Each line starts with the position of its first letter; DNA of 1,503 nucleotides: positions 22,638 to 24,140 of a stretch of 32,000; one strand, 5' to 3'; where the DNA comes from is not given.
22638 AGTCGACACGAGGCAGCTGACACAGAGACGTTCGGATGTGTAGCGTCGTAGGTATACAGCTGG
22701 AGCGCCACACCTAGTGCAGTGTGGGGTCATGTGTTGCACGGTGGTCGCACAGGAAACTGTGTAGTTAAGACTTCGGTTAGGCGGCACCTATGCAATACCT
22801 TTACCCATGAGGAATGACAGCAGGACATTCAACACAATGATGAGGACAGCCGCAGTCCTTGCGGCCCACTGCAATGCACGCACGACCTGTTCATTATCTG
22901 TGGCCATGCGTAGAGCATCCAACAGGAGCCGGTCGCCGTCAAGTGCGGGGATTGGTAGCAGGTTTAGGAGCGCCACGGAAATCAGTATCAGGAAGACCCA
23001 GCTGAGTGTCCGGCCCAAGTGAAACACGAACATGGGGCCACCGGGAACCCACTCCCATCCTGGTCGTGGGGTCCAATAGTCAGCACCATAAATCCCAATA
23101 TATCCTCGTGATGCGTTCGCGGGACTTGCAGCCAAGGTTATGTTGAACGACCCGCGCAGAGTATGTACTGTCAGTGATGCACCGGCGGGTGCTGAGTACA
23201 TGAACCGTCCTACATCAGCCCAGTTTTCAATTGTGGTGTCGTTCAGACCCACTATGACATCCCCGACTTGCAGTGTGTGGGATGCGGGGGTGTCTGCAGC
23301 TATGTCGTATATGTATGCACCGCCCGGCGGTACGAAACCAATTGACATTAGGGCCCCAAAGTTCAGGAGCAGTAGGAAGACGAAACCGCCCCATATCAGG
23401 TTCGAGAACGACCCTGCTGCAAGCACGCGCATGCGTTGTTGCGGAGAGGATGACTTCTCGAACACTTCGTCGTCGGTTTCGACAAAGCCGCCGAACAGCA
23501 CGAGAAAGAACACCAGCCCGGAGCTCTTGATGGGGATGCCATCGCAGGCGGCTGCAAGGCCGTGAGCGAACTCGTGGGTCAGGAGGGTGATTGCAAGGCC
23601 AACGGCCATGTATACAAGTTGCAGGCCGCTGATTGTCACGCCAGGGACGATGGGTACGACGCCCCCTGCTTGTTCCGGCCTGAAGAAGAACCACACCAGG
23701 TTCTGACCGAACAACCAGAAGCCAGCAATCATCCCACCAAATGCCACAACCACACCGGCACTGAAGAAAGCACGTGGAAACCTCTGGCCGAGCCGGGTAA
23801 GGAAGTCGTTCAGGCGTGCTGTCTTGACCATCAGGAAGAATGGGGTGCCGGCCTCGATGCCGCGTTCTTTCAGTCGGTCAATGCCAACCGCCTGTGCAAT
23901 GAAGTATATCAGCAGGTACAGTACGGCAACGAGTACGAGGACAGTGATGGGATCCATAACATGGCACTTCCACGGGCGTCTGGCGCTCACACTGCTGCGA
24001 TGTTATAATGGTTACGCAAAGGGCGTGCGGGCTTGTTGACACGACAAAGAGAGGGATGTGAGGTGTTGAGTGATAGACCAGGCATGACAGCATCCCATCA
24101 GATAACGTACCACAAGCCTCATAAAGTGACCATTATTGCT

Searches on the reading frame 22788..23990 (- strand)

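Call 46: search_protein_families(library=pfam, proteins=[window:22788-23990:-])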
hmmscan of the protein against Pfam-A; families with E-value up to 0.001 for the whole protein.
window:22788-23990:- (400 aa): 4 families
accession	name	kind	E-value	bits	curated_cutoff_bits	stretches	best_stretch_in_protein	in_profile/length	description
PF02163.28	Peptidase_M50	-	4.1e-23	82.3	27.2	1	127-387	1-221/221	Peptidase family M50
PF13180.12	PDZ_2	-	2.6e-07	31.2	27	1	224-286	13-76/80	PDZ domain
PF00595.29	PDZ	-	8.7e-05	23.3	23.2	1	224-259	26-62/81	PDZ domain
PF17820.7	PDZ_6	-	0.00041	20.5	27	0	227-275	2-50/54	PDZ domain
